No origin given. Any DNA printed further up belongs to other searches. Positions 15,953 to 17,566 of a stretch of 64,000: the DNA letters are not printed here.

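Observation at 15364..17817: Membrane-sandwiched B12-radical-SAM operon with a divergent Cys-rich mini-protein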

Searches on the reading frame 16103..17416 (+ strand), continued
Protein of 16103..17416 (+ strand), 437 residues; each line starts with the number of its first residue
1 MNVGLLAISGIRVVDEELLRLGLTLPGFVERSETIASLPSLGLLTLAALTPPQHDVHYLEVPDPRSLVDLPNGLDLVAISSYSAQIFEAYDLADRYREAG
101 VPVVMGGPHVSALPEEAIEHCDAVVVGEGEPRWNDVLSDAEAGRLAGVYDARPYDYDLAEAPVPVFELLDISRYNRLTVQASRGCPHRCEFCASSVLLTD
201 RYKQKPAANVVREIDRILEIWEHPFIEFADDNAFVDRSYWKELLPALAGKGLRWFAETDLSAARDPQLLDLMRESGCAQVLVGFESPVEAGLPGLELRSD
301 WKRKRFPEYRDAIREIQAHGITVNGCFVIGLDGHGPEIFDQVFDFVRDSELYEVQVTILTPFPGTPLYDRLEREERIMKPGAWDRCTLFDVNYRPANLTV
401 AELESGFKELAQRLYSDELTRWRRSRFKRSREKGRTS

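Call 10: find_related_loci(query=A1, collection=genome_contigs, flank=5000)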
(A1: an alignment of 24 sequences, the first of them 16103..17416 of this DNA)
Query A1 (437 aa) in genome_contigs; peptide patterns used: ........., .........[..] (x = any residue, [..] = any of these).
599 stretches matched a pattern (row limit reached: there are more); 584 encode a relative of the query (tblastn E <= 1e-3); the best 80 are kept; 80 distinct loci.
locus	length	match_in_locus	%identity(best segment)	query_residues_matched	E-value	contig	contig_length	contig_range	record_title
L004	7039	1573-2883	88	1-437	0e+0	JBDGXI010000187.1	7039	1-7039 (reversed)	MAG: Gemmatimonadota bacterium isolate M3-22_Bin_71 M3-22_Bin_71_scaffold_110123, whole genome shotgun sequence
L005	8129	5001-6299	82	1-433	0e+0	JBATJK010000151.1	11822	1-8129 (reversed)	MAG: Gemmatimonadota bacterium isolate MFD10222_ilm_asm_bin16 k127_217384, whole genome shotgun sequence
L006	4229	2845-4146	80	1-434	0e+0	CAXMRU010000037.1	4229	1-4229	MAG: Akkermansiaceae bacterium isolate 10C-St20-MC-01_bin.15.orig genome assembly, contig: k141_128890, whole genome sho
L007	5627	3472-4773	80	1-434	0e+0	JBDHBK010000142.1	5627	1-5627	MAG: Gemmatimonadota bacterium isolate M8-12_Bin_10 M8-12_Bin_10_scaffold_63509, whole genome shotgun sequence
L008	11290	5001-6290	77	1-430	0e+0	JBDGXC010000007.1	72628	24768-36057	MAG: Gemmatimonadota bacterium isolate M3-22_Bin_290 M3-22_Bin_290_scaffold_454, whole genome shotgun sequence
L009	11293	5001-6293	71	1-431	0e+0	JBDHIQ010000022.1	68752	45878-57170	MAG: Gemmatimonadota bacterium isolate BHB10-2_Bin_317 BHB10-2_Bin_317_scaffold_12516, whole genome shotgun sequence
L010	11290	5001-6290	70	1-430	0e+0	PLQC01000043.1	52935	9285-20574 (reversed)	MAG: Limisphaerales bacterium isolate bog_1460 73.20120700_S2X.40_contig_2074, whole genome shotgun sequence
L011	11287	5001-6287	71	1-429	0e+0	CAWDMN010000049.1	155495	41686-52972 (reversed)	MAG: uncultured Acidobacteriota bacterium isolate MFD04492.bin.1.129 genome assembly, contig: contig_55646, whole genome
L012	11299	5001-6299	70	1-433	0e+0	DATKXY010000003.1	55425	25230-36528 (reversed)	MAG TPA_asm: archaeon isolate SMAG_U14205 k141_2064740, whole genome shotgun sequence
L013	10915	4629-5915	66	1-429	0e+0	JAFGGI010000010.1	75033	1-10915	MAG: Sedimentisphaerales bacterium isolate Zod_Metabat.1380 k87_1317382, whole genome shotgun sequence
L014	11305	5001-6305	70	1-435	0e+0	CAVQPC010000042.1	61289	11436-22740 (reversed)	MAG: uncultured candidate division NC10 bacterium isolate MFD01299.bin.2.79 genome assembly, contig: contig_28321, whole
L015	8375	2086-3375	69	1-430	0e+0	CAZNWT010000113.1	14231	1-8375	MAG TPA_asm: uncultured Victivallales bacterium isolate binchicken_co47_191 genome assembly, contig: NODE_3031_length_14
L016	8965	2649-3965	68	1-435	0e+0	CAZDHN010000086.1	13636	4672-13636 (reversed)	MAG TPA_asm: uncultured Planctomycetaceae bacterium isolate binchicken_co181_562 genome assembly, contig: NODE_8205_leng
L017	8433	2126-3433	71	1-437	0e+0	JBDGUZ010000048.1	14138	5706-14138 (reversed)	MAG: Gemmatimonadota bacterium isolate M3-10_Bin_153 M3-10_Bin_153_scaffold_14314, whole genome shotgun sequence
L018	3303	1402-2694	73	1-431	0e+0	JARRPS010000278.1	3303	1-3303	MAG: Gemmatimonadota bacterium isolate Spart_182_MAG scaffold_22593, whole genome shotgun sequence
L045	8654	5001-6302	65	1-434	0e+0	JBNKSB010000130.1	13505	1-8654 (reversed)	MAG: Pontiella sp. isolate B1B2.bin.15.orig k141_1158422, whole genome shotgun sequence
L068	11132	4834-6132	59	1-433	0e+0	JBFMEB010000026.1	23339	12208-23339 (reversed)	MAG: Candidatus Omnitrophota bacterium isolate MAG234 MAG234_26, whole genome shotgun sequence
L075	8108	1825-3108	64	1-428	0e+0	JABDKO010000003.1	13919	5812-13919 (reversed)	MAG: Rhodothermales bacterium isolate SS_bin_51 k127_233652, whole genome shotgun sequence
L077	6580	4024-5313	63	1-429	0e+0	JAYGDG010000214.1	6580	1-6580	MAG: Pirellulaceae bacterium isolate OC3_2000m_MAG_142 OC3_2000m_contig_2450667, whole genome shotgun sequence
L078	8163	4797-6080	59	1-428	0e+0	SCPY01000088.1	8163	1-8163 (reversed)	MAG: bacterium isolate DP16D_bin.15 DP16D_bin.15-39658, whole genome shotgun sequence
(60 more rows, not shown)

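Call 15: search_protein_families(library=padloc, proteins=[window:16103-17416:+], max_evalue=0.1)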
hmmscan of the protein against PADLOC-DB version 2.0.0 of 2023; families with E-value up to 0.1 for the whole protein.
window:16103-17416:+ (437 aa): 1 family
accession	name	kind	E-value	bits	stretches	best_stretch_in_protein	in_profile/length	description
PDLC04689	PDC-M51A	-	2.7e-06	24.4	1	75-196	72-204/420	-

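Call 16: search_solved_structures(query=A1, max_evalue=0.001)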
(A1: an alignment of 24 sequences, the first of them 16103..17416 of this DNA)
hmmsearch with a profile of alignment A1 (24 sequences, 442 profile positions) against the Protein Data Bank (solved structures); distinct sequences matched with E-value up to 0.001: 5.
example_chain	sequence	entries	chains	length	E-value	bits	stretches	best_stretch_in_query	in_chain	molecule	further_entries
6fd2_B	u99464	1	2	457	1.5e-11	46.8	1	157-369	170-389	Putative apramycin biosynthetic oxidoreductase 4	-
9ccb_A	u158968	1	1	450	1.8e-08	36.6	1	176-371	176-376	Radical SAM core domain-containing protein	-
4q37_A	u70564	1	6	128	6.1e-05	25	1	63-139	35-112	Radical SAM protein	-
7kdx_A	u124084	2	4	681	0.00032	22.6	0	73-139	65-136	Methyltransferase TokK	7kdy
9n1b_A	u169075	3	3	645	0.00042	22.3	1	54-218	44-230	Radical SAM protein | Radical SAM enzyme CysS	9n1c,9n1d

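Call 37: find_encoding_contigs(protein=P0086, flank=10000, max_places=1)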
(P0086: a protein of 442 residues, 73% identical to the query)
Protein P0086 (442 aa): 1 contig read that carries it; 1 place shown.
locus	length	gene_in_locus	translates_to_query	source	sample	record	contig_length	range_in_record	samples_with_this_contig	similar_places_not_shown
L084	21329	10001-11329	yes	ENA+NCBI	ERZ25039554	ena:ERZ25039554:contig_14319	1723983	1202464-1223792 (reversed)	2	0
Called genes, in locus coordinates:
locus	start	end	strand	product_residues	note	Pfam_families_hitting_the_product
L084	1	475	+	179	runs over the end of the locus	PF00908:dTDP_sugar_isom, PF14667:Polysacc_synt_C (weak)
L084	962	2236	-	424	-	-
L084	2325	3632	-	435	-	PF13638:PIN_4, PF13604:AAA_30 (faint), PF02562:PhoH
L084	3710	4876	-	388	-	PF08240:ADH_N, PF00107:ADH_zinc_N, PF13602:ADH_zinc_N_2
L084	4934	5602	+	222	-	-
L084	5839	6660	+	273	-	PF00768:Peptidase_S11, PF13354:Beta-lactamase2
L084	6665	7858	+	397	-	PF01875:Memo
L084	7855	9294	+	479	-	PF02129:Peptidase_S15, PF00561:Abhydrolase_1 (weak), PF12697:Abhydrolase_6, PF00326:Peptidase_S9 (faint), PF12146:Hydrolase_4, PF01738:DLH (faint), PF06259:Abhydrolase_8 (weak), PF08840:BAAT_C (weak)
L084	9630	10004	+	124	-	-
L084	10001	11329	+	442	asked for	PF02310:B12-binding, PF04055:Radical_SAM, PF13282:DUF4070 (weak)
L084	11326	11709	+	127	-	-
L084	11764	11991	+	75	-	PF04014:MazE_antitoxin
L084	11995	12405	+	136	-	PF02661:Fic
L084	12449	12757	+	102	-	-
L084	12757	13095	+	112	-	PF02452:PemK_toxin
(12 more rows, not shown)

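Call 38: find_encoding_contigs(protein=P0094, flank=10000, max_places=1)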
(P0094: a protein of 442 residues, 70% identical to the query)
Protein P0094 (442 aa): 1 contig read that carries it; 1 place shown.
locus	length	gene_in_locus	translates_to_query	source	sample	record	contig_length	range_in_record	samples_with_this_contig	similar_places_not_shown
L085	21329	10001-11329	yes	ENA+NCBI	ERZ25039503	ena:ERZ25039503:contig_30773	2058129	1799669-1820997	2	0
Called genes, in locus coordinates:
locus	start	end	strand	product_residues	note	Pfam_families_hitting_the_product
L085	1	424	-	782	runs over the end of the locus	-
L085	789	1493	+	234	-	PF04029:2-ph_phosp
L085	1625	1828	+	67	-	PF15919:HicB_lk_antitox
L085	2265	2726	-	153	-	-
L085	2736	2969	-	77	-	-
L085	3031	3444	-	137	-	-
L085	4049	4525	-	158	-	-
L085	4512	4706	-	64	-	-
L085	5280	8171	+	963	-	PF13364:BetaGal_ABD2 (faint), PF22666:Glyco_hydro_2_N2 (faint), PF02837:Glyco_hydro_2_N, PF00703:Glyco_hydro_2, PF02836:Glyco_hydro_2_C, PF16355:DUF4982, PF18565:Glyco_hydro2_C5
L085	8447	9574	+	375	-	PF00331:Glyco_hydro_10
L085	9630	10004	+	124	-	-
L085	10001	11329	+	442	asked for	PF02310:B12-binding, PF04055:Radical_SAM, PF13282:DUF4070 (weak)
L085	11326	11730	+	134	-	-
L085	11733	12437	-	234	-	-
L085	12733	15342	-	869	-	PF02837:Glyco_hydro_2_N, PF22666:Glyco_hydro_2_N2, PF00703:Glyco_hydro_2, PF02836:Glyco_hydro_2_C, PF18565:Glyco_hydro2_C5 (weak), PF00754:F5_F8_type_C, PF22633:F5_F8_type_C_2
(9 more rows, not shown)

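Call 45: search_protein_families(library=pfam, proteins=[L012:4180-4590:+, L068:4427-4819:+, L075:3157-3573:+, L078:4386-4784:+, L045:6357-7685:+, L077:5384-6580:+, L068:6147-7475:+], max_evalue=1)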
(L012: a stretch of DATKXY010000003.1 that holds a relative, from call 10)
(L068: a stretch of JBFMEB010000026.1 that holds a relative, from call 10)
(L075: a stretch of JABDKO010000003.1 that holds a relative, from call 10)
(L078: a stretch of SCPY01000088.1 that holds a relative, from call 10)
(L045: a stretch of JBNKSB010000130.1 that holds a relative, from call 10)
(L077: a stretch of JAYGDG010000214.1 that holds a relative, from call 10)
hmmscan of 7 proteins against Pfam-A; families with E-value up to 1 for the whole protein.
L012:4180-4590:+ (136 aa): 1 family
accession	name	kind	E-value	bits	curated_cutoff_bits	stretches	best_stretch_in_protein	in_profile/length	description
PF09843.14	DUF2070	-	0.97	8.1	30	0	13-124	72-175/561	Predicted membrane protein (DUF2070)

L068:4427-4819:+ (130 aa): 1 family
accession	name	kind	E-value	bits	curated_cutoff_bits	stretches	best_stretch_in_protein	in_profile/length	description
PF05613.16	Herpes_U15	-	0.19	12.9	25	1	65-121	24-75/110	Human herpesvirus U15 protein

L075:3157-3573:+ (138 aa): 1 family
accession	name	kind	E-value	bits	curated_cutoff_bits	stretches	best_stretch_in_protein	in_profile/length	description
PF19762.4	DUF6249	-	0.58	10.6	33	0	33-70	77-101/104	Domain of unknown function (DUF6249)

L078:4386-4784:+ (132 aa): 1 family
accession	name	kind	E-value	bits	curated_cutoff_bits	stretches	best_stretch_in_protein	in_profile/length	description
PF11667.14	DUF3267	-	0.78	10.6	27.1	1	40-72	70-102/108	Putative zincin peptidase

L045:6357-7685:+ (442 aa): 1 family
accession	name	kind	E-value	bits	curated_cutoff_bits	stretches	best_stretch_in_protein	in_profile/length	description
PF09925.14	DUF2157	-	3.5e-31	108.3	32.4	1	20-158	4-144/146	Predicted membrane protein (DUF2157)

L077:5384-6580:+ (399 aa): 1 family
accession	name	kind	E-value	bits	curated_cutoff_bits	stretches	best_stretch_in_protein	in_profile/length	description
PF12825.12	DUF3818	-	0.17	11.3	25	1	309-343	66-100/338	Domain of unknown function in PX-proteins (DUF3818)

L068:6147-7475:+ (442 aa): 4 families
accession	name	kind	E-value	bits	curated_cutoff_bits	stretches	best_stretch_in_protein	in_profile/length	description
PF04055.27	Radical_SAM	-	2.4e-16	60.8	29.5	1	174-328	3-163/166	Radical SAM superfamily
PF02310.24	B12-binding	-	1.5e-11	44.6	32.1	1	53-129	40-120/121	B12 binding domain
PF13282.11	DUF4070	-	0.00025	21.5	22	1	350-409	1-59/144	Domain of unknown function (DUF4070)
PF19238.5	Radical_SAM_2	-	0.0043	17.2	26.7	1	255-334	67-144/151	Radical SAM-like domain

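Call 48: search_dna_similar(query=window:16103-17416:+, collection=plasmids, mode=protein, max_rows=15, max_evalue=1e-20)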
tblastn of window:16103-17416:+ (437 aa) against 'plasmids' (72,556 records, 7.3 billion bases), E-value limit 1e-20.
Records with a match: 42; places in all: 48; records where one place covers at least 80% of the query: 2.
Best place of each record, by identity: <60% 42.
By first word of the organism name: Rhizobium 11; Komagataeibacter 7; Vibrio 3; Clostridium 1; Fulvitalea 1; Synechocystis 1; Citrobacter 1; Acetoanaerobium 1; Aureibacter 1; Shinella 1; and 14 more.
By predicted mobility (MOB-suite, as given by PLSDB): non-mobilizable 29; conjugative 10; mobilizable 3.
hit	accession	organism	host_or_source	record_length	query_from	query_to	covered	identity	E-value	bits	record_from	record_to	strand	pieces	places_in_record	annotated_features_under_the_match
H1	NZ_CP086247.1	Clostridium sp. CF011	single colony,bovine feces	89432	69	416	80%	33.7%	3e-53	199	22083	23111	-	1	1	radical SAM protein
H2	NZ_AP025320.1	Fulvitalea axinellae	-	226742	68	406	78%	34.4%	2e-51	194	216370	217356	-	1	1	radical SAM protein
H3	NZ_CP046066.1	Vibrio sp. THAF191d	pure culture,Surface of a polyethylene ...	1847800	75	406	76%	35.0%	4e-46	178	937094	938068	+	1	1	none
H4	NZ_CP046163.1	Vibrio sp. THAF191c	pure culture,Surface of a polyethylene ...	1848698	75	406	76%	35.0%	4e-46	178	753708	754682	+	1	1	none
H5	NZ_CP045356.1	Vibrio sp. THAF64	pure culture,Surface of a sandy ...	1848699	75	406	76%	35.0%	4e-46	178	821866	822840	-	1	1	none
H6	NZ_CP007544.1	Synechocystis sp. PCC 6714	-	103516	68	416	80%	33.1%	7e-50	189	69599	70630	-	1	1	radical SAM protein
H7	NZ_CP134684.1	Citrobacter portucalensis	Larus michahellis,bacteria,cloaca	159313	66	415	80%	32.2%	4e-48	184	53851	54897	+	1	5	radical SAM protein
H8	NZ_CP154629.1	Acetoanaerobium noterae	cell culture,Sludge of a digestion ...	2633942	75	416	78%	32.1%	1e-50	191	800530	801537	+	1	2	none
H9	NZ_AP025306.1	Aureibacter tunicatorum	-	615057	75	418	79%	31.5%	2e-50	190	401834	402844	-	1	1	radical SAM protein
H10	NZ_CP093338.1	Shinella sp. H4-D48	whole organism,grassland soil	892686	68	419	81%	29.5%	5e-35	145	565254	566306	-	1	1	radical SAM protein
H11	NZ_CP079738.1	Paraclostridium bifermentans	whole organism,soil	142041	74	416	78%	30.3%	3e-47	181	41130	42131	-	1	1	radical SAM protein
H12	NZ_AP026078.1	Acaryochloris marina MBIC10699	cell culture,Ascidian, Diplosoma similis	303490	75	418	79%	30.0%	1e-37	153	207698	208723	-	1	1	B12-binding domain-containing radical SAM protein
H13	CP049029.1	Rhodobacteraceae bacterium SC52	Apostichopus japonicus,pure ...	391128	68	415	80%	29.5%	1e-34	144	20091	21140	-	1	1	B12-binding domain-containing radical SAM protein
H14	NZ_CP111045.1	Chondrinema litorale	Seaweed,red alga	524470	68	416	80%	29.1%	2e-38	155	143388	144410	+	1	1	radical SAM protein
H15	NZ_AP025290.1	Treponema saccharophilum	-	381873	75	416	78%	29.1%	9e-46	177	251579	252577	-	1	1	radical SAM protein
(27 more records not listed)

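Call 50: get_annotated_region(hit=H7, flank=8000)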
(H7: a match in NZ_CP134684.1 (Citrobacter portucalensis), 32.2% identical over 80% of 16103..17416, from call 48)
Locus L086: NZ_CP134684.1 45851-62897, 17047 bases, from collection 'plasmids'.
description: Citrobacter portucalensis strain 64A:C plasmid unnamed1, complete sequence
organism: Citrobacter portucalensis (NCBI taxid 1639133)
taxonomy: Bacteria; Pseudomonadota; Gammaproteobacteria; Enterobacterales; Enterobacteriaceae; Citrobacter; Citrobacter portucalensis
host: -; source: Larus michahellis,bacteria,cloaca; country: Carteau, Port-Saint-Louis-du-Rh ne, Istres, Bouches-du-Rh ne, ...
typing (MOB-suite, as given by PLSDB): mobilizable; replicon IncFIB,IncFII; relaxase MOBP
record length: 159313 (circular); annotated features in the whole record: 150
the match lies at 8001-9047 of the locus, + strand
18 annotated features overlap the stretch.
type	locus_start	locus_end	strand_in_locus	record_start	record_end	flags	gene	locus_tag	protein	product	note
CDS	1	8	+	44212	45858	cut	-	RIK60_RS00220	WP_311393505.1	DUF2300 domain-containing protein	-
CDS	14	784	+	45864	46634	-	-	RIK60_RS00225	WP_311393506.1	DUF2135 domain-containing protein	-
CDS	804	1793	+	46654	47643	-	-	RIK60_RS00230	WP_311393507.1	hypothetical protein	-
CDS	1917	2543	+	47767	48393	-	-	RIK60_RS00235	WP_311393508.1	hypothetical protein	-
CDS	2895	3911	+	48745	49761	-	-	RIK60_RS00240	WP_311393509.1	hypothetical protein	-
CDS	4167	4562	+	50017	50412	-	-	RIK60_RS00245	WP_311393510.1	SMI1/KNR4 family protein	-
CDS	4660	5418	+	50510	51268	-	-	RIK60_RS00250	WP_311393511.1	hypothetical protein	-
CDS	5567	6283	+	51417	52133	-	-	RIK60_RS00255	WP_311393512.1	hypothetical protein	-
CDS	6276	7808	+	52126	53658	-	-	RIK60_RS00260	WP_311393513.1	GH3 auxin-responsive promoter family protein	-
CDS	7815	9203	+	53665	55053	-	-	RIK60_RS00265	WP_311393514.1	radical SAM protein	-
CDS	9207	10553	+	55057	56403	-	-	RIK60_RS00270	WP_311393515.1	radical SAM protein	-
CDS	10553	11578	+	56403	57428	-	-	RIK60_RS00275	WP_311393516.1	N-acetyltransferase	-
CDS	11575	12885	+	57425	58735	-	-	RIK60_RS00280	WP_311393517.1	radical SAM protein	-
CDS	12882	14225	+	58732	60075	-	-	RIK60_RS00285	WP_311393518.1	radical SAM protein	-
CDS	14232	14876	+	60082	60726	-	-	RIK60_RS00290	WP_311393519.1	phosphatase PAP2 family protein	-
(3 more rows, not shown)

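Call 51: get_annotated_region(hit=H2, flank=6000)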
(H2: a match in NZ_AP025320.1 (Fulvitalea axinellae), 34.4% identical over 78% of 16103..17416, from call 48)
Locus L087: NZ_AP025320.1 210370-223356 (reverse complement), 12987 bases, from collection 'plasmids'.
description: Fulvitalea axinellae strain DSM 100852 plasmid pFA6, complete sequence
organism: Fulvitalea axinellae (NCBI taxid 1182444)
taxonomy: Bacteria; Bacteroidota; Cytophagia; Cytophagales; Persicobacteraceae; Fulvitalea; Fulvitalea axinellae
host: -; source: -; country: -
typing (MOB-suite, as given by PLSDB): non-mobilizable
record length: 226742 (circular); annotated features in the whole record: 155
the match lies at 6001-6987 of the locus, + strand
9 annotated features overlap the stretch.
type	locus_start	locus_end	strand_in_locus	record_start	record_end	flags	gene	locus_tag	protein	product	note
CDS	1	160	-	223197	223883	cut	-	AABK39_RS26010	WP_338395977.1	helix-turn-helix domain-containing protein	-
CDS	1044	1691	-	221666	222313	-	-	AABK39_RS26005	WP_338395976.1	response regulator transcription factor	GO:0000160 - phosphorelay signal transduction system [Evidence IEA]; GO:0006355 - regulation of DNA-templated ...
CDS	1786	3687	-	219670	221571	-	-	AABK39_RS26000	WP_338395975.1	sensor histidine kinase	-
CDS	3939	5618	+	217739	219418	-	-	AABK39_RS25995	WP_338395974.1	ABC-ATPase domain-containing protein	-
CDS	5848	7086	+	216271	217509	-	-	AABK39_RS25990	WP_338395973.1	radical SAM protein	-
CDS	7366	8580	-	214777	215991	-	-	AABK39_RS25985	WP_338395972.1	transglutaminase-like domain-containing protein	-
CDS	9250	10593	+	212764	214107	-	gluP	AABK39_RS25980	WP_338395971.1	glucose/galactose MFS transporter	-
CDS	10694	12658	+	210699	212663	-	nagB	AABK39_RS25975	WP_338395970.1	glucosamine-6-phosphate deaminase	GO:0006046 - N-acetylglucosamine catabolic process [Evidence IEA]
CDS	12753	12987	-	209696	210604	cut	-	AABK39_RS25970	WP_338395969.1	DUF6807 family protein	-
